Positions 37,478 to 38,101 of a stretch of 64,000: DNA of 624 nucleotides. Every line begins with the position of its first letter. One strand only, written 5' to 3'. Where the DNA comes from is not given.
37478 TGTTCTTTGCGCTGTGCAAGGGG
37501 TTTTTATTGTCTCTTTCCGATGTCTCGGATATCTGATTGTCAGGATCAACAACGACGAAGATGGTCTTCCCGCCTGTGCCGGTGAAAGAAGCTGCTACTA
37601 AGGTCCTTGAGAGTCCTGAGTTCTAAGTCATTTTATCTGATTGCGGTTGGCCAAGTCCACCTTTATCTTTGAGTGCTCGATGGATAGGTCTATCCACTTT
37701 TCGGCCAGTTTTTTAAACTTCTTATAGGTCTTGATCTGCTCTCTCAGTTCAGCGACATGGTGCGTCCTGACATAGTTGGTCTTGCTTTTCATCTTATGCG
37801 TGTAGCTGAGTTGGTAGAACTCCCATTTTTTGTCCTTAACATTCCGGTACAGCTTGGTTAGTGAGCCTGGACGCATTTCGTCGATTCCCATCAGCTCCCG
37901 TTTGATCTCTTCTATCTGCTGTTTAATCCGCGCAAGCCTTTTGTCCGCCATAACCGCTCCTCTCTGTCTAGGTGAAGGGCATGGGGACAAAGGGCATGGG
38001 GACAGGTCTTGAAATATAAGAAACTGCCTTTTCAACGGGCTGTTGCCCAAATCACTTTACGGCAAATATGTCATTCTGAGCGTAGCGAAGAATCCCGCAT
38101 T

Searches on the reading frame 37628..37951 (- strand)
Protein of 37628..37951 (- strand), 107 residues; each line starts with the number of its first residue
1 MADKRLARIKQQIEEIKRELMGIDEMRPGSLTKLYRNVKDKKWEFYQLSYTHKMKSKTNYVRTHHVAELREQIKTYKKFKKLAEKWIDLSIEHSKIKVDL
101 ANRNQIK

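Call 32: find_homologous_proteins(query=window:37628-37951:-)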
Query window:37628-37951:- (107 aa): 1143 proteins with E <= 0.001 among 1143 candidates; the best 120 are listed.
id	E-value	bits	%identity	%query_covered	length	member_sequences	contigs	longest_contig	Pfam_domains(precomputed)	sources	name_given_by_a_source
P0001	7.1e-62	224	100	100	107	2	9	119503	-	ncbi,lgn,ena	ncbi:MAG: DUF6788 family protein [Nitrospirota bacterium]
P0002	4.7e-55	202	89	100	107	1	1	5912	-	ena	-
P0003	1.9e-54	200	87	100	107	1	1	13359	-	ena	-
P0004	5.3e-54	198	89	100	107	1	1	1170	-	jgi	jgi:hypothetical protein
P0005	1.0e-53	198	86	100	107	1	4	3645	-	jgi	-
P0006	1.4e-52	194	86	100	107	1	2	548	-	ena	-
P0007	2.4e-51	190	85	99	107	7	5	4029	-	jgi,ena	-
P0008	1.8e-50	187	82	100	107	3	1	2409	-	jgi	-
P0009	4.4e-50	186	81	100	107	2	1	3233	-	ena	-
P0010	4.4e-50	186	82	100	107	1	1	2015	-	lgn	-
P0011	5.5e-50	186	85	97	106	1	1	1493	-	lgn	-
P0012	7.5e-50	185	82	100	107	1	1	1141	-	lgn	-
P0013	1.1e-49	185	83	99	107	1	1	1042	-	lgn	-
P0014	1.2e-49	184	83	100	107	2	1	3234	-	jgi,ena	-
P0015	1.5e-49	184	84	97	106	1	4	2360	-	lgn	-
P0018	7.9e-49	182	80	100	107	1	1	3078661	-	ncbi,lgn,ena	-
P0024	3.1e-48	180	82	100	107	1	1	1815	PF20586.4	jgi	jgi:hypothetical protein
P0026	4.2e-48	180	80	100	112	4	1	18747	-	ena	-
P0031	3.9e-46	173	77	100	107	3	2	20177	-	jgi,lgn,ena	-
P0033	8.4e-46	172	78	100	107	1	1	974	PF20586.4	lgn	-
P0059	3.1e-38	148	67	100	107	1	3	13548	PF20586.4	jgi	jgi:hypothetical protein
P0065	2.5e-36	142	64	100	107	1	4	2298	PF20586.4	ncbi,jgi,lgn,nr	ncbi:MAG: hypothetical protein FJ241_13230 [Nitrospira sp.]|nr:hypothetical protein [Nitrospira sp.]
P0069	1.0e-34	137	61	100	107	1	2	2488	PF20586.4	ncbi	-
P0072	2.1e-33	132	61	100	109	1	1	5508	PF20586.4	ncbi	-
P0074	3.0e-33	132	62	100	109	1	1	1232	PF20586.4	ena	-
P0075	4.5e-33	131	61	100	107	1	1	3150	PF20586.4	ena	-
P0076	5.2e-33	131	61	100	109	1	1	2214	PF20586.4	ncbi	-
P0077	1.5e-32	130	61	100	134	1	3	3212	PF20586.4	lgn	-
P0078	1.6e-32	130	60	100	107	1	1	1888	PF20586.4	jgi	-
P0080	2.1e-32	129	58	95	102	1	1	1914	PF20586.4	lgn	-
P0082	7.6e-32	127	61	96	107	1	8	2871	PF20586.4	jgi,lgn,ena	-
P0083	1.0e-31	127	57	100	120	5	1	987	PF20586.4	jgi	-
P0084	2.1e-31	126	58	96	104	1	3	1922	PF20586.4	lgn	-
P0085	2.5e-31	126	61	83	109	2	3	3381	PF20586.4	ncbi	-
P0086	3.3e-31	125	58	100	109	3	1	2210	PF20586.4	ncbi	-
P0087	3.5e-31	125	55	96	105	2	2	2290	PF20586.4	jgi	jgi:hypothetical protein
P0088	3.7e-31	125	56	97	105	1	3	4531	PF20586.4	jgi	jgi:hypothetical protein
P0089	4.6e-31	125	57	96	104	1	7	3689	PF20586.4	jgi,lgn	jgi:hypothetical protein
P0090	7.1e-31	124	56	97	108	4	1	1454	PF20586.4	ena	-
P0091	7.2e-31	124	63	92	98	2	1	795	PF20586.4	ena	-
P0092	8.6e-31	124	63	94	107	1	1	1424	PF20586.4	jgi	jgi:hypothetical protein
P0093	9.6e-31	124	57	96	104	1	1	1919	PF20586.4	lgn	-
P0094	1.0e-30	124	61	94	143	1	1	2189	PF20586.4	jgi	jgi:hypothetical protein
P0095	1.1e-30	124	56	96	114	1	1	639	PF20586.4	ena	-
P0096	1.1e-30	124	61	94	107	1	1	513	PF20586.4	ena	-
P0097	1.1e-30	124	58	97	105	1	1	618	PF20586.4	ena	-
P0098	1.4e-30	123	59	92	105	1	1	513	PF20586.4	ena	-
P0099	1.6e-30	123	58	100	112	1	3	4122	PF20586.4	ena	-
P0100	1.7e-30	123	56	97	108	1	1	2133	PF20586.4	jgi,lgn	-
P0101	1.7e-30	123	56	97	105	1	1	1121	PF20586.4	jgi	jgi:hypothetical protein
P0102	1.8e-30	123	59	96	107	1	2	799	PF20586.4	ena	-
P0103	1.8e-30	123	55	96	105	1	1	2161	PF20586.4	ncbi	-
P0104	1.8e-30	123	56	97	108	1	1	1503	PF20586.4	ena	-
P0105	2.0e-30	123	56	97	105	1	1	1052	PF20586.4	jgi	-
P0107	3.1e-30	122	55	97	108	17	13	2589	PF20586.4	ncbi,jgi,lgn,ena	-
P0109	4.4e-30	122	54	97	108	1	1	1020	PF20586.4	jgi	jgi:hypothetical protein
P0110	4.8e-30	122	57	97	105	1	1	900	PF20586.4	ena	-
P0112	5.2e-30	122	55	100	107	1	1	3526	PF20586.4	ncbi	ncbi:MAG: DUF6788 family protein [Acidobacteriota bacterium]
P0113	5.2e-30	122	59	93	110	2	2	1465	PF20586.4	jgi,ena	-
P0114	5.2e-30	122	58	96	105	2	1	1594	PF20586.4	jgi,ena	-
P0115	6.9e-30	121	55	97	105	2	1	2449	PF20586.4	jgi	jgi:hypothetical protein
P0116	7.1e-30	121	55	97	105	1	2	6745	PF20586.4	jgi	-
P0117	7.7e-30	121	54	97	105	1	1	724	PF20586.4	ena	-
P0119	8.8e-30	121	55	96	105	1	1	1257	PF20586.4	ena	-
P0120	9.6e-30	121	56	97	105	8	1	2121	PF20586.4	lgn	-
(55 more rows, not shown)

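Call 33: find_encoding_contigs(protein=P0018, flank=6000, max_places=4)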
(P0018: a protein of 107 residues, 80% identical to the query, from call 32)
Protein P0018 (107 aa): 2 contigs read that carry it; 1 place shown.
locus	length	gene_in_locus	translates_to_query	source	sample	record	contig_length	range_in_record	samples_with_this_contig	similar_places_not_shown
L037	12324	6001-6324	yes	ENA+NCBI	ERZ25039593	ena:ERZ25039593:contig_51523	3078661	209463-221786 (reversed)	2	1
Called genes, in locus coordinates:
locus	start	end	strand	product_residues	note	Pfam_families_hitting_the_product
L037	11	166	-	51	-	-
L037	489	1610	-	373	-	PF03150:CCP_MauG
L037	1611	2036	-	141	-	PF13462:Thioredoxin_4, PF01323:DSBA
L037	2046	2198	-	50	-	-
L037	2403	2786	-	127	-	PF01610:DDE_Tnp_ISL3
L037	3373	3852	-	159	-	-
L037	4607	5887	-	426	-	PF13546:DDE_5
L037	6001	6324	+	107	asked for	-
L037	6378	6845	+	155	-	PF08837:DUF1810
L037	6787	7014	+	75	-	-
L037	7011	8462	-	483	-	PF00654:Voltage_CLC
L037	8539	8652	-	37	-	-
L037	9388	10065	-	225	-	PF00857:Isochorismatase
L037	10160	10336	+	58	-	-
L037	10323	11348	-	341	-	PF01557:FAA_hydrolase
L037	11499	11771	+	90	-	-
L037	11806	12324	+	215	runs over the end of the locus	PF02525:Flavodoxin_2, PF03358:FMN_red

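Call 34: find_encoding_contigs(protein=P0003, flank=6000, max_places=4)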
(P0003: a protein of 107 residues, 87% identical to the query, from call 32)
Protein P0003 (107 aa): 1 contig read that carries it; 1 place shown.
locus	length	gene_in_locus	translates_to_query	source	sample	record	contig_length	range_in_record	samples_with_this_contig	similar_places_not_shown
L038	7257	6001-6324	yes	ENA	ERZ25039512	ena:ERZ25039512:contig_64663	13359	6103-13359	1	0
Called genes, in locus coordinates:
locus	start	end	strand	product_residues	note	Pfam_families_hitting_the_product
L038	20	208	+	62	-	-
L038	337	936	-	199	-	PF01569:PAP2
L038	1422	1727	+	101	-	-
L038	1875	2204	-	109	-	PF05534:HicB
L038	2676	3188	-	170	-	-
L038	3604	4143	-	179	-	-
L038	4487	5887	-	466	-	PF13546:DDE_5 (faint), PF01609:DDE_Tnp_1 (weak)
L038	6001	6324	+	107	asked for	-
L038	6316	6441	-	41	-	-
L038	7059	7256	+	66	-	?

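Call 35: find_encoding_contigs(protein=P0002, flank=6000, max_places=4)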
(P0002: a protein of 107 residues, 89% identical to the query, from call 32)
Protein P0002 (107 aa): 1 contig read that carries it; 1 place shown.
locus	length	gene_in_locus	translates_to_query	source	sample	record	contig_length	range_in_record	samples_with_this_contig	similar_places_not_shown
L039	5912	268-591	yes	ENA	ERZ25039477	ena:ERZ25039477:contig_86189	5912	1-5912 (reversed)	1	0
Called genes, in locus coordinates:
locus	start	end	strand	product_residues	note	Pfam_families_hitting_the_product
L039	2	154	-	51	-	?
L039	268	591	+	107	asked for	-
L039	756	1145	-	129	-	-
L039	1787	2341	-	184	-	PF01844:HNH, PF14279:HNH_5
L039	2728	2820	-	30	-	-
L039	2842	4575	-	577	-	-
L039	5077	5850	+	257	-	-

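Call 40: find_encoding_contigs(protein=P0001, flank=10000, max_places=10)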
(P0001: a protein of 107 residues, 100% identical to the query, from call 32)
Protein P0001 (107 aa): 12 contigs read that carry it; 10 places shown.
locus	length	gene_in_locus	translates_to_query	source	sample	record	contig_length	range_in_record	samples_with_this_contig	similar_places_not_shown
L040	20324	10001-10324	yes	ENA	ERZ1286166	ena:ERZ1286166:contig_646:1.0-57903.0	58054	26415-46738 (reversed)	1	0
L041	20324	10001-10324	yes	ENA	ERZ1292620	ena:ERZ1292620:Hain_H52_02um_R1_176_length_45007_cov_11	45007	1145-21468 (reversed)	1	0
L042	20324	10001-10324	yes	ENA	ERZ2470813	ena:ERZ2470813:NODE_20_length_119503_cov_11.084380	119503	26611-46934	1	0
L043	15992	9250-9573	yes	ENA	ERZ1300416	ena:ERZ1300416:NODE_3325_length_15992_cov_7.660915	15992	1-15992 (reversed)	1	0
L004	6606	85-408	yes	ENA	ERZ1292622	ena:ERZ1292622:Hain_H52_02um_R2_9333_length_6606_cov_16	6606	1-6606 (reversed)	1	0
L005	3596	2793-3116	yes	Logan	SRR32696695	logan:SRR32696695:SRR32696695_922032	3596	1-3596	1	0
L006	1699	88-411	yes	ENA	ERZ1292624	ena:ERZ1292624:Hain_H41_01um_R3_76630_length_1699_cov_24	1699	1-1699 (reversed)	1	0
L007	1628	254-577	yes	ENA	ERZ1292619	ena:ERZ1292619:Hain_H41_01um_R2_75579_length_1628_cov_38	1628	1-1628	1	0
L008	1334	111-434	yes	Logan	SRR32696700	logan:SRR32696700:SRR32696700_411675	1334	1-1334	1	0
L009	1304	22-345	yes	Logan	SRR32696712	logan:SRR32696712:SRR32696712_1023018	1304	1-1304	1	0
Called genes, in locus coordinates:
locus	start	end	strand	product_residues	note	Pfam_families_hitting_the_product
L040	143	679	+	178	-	PF01584:CheW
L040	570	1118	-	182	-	-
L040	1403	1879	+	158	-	PF01339:CheB_methylest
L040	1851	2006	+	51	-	-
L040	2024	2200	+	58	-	PF00072:Response_reg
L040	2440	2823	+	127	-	PF13690:CheX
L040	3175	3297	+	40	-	-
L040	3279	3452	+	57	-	-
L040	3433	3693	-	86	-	-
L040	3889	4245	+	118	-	-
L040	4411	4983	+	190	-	PF03050:DDE_Tnp_IS66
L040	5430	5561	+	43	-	-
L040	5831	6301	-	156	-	PF13795:HupE_UreJ_2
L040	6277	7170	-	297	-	-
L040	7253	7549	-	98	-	-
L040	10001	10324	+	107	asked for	-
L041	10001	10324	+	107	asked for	-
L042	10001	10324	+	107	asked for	-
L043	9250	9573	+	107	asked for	-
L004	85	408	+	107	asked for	-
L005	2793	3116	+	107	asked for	-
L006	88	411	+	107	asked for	-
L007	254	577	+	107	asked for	-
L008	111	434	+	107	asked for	-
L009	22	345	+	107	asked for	-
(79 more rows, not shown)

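Call 46: search_protein_families(library=ncbifam, proteins=[L038:4487-5887:-, L037:4607-5887:-, window:37628-37951:-], max_evalue=0.01)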
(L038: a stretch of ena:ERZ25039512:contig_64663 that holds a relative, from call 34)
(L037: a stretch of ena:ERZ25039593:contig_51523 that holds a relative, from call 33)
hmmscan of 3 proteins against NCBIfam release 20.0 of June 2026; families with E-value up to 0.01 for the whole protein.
L038:4487-5887:- (466 aa): 6 families
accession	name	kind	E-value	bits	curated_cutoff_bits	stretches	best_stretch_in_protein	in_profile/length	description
NF049999.1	transpos_IS701_3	equivalog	3e-40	138.4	170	1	11-345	10-339/412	IS701 family transposase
NF049925.1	transpos_IS4_4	equivalog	4.9e-11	42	250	1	283-332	284-335/449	IS4 family transposase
NF033540.2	transpos_IS701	equivalog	1.9e-07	30.7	150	1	167-341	162-337/363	IS701 family transposase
NF041680.1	transp_NF041680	equivalog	1.7e-06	27.4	440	1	91-248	78-235/439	NF041680 family putative transposase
NF033592.1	transpos_IS4_1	equivalog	3.5e-06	26.3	115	1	189-331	179-296/332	IS4 family transposase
NF049921.1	transpos_IS701_2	equivalog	0.0033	16.9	250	0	166-219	124-177/318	IS701 family transposase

L037:4607-5887:- (426 aa): 5 families
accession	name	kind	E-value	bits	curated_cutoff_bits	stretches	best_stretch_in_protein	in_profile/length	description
NF049999.1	transpos_IS701_3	equivalog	2.2e-37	128.9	170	1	13-346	12-340/412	IS701 family transposase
NF049925.1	transpos_IS4_4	equivalog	9.2e-12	44.4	250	1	167-332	190-335/449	IS4 family transposase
NF041680.1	transp_NF041680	equivalog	1.8e-07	30.5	440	1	91-248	78-235/439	NF041680 family putative transposase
NF033540.2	transpos_IS701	equivalog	5.2e-06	26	150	1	166-337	161-333/363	IS701 family transposase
NF033592.1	transpos_IS4_1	equivalog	8.1e-05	21.9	115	1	189-331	179-296/332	IS4 family transposase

window:37628-37951:- (107 aa): 0 families

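Call 48: find_encoding_contigs(protein=P0031, flank=4000, max_places=3)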
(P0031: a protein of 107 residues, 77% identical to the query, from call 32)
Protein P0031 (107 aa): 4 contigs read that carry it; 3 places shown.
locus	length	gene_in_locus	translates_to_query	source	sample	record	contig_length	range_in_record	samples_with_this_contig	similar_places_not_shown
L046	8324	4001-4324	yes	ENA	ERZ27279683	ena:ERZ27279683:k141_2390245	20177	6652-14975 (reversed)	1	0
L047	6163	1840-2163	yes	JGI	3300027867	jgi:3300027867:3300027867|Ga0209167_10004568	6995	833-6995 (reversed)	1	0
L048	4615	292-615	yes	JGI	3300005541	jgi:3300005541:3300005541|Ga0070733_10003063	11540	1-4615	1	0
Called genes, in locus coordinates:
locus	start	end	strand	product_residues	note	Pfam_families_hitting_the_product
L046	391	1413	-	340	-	-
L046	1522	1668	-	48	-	-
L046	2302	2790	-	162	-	-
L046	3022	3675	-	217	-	-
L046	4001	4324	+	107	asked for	-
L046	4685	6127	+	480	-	PF00158:Sigma54_activat, PF14532:Sigma54_activ_2, PF07728:AAA_5 (weak), PF00004:AAA (weak), PF25601:AAA_lid_14, PF02954:HTH_8 (faint)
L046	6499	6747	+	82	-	-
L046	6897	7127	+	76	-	-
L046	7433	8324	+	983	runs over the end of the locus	PF02368:Big_2 (weak), PF17482:Phage_sheath_1C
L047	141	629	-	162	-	-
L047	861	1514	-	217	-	-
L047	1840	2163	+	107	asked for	-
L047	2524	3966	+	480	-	PF00158:Sigma54_activat, PF14532:Sigma54_activ_2, PF07728:AAA_5 (weak), PF00004:AAA (weak), PF25601:AAA_lid_14, PF02954:HTH_8 (faint)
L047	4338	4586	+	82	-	-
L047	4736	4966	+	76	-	-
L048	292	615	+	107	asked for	-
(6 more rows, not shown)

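Call 49: find_encoding_contigs(protein=P0026, flank=4000, max_places=3)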
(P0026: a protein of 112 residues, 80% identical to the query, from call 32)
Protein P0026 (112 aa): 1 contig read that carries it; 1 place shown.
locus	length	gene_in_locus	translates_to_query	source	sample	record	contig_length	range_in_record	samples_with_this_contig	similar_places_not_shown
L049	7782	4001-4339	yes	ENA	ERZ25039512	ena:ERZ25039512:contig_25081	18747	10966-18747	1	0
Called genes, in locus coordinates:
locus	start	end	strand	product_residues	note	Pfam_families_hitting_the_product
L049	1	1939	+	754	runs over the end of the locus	PF00580:UvrD-helicase (weak), PF01443:Viral_helicase1 (faint), PF13538:UvrD_C_2 (faint), PF13361:UvrD_C (faint), PF12796:Ank_2 (weak), PF00023:Ank (faint)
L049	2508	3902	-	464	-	PF13546:DDE_5, PF01609:DDE_Tnp_1 (weak)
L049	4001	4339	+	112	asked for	-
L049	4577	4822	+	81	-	PF21716:dnstrm_HI1420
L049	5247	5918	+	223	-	-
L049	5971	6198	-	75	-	-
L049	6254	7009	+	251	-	PF01852:START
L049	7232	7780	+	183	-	?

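Call 74: predict_structure(alignment_id=A6)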
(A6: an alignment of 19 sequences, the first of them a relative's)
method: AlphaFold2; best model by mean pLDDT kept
length: 107 residues; sequences in the alignment: 19
mean_pLDDT: 84.6   pTM: 0.65
mean pLDDT of the five models: 84.6, 80.0, 79.7, 79.1, 68.5
residues with pLDDT >= 90: 15; 70-90: 86; 50-70: 5; < 50: 1
segments of 3 or more residues with pLDDT < 50: none
pLDDT, mean of each block of 10 residues (from residue 1): 81 88 81 85 86 84 84 89 91 88 69
secondary structure, 60 per line:
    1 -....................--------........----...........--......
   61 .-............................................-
elements in order: H2-21 E30-37 E42-52 E55-61 H63-106

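Call 76: fold_search(model_id=the predicted structure, library=pdb)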
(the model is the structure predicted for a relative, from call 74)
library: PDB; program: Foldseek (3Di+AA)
matches with E <= 10: 604; with E <= 0.001: 0
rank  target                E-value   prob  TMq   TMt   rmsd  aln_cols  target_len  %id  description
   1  9q6a_B                2.4e-01  0.41  0.30  0.17   9.7        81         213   15  Crystal structure of octameric COMMD-like protein MBK5214510 from Flavobacteriaceae bacterium (released 2025-10-01)
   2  9q6a_A                3.3e-01  0.44  0.32  0.18   9.7        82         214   15  Crystal structure of octameric COMMD-like protein MBK5214510 from Flavobacteriaceae bacterium (released 2025-10-01)
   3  6frk_z                4.8e-01  0.20  0.24  0.31  15.4        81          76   11  Structure of a prehandover mammalian ribosomal SRP and SRP receptor targeting complex (released 2018-03-28)
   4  1e8o_D                5.1e-01  0.15  0.22  0.29  15.4        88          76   12  Core of the Alu domain of the mammalian SRP (released 2000-11-08)
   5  2l3c_MODEL_1_A        5.5e-01  0.18  0.22  0.29  11.3        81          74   14  Solution structure of ADAR2 dsRBM1 bound to LSL RNA (released 2010-10-27)
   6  6wlz_G                8.0e-01  0.38  0.45  0.24  18.9       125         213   10  The V1 region of human V-ATPase in state 1 (focused refinement) (released 2020-11-11)
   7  9crq_L                8.0e-01  0.16  0.24  0.20  19.1        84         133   11  Post-targeting aCascade Type IA CRISPR-Cas Surveillance Complexes (released 2025-08-13)
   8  8guo_A                9.1e-01  0.11  0.23  0.17  13.7       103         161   14  Crystal structure of the nuclease domain of EsaD in complex with EsaG from Staphylococcus aureus (released 2022-11-09)
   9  5njt_x                1.0e+00  0.13  0.24  0.25  11.8        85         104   10  Structure of the Bacillus subtilis hibernating 100S ribosome reveals the basis for 70S dimerization. (released 2017-06-14)
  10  7u65_G                1.0e+00  0.09  0.19  0.23  12.1        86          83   12  Structure of E. coli dGTPase bound to T7 bacteriophage protein Gp1.2 (released 2022-08-31)
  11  4cj1_B                1.1e+00  0.57  0.30  0.47   3.8        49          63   10  Crystal structure of CelD in complex with affitin H3 (released 2014-05-21)
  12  2aug_B                1.1e+00  0.38  0.25  0.25   9.6        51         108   18  Crystal structure of the Grb14 SH2 domain (released 2005-11-01)
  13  9b1d_F                1.1e+00  0.33  0.25  0.07   5.5        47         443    6  Cryo-EM structure of native SWR1 bound to DNA (composite structure) (released 2024-10-09)
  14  4uyj_B                1.1e+00  0.21  0.29  0.35  12.2        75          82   16  Crystal structure of a Signal Recognition Particle Alu domain in the elongation arrest conformation (released 2014-11-05)
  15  9brq_7                1.1e+00  0.21  0.40  0.22  18.9       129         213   12  Intact V-ATPase State 3 and synaptophysin complex in mouse brain isolated synaptic vesicles (released 2024-06-19)
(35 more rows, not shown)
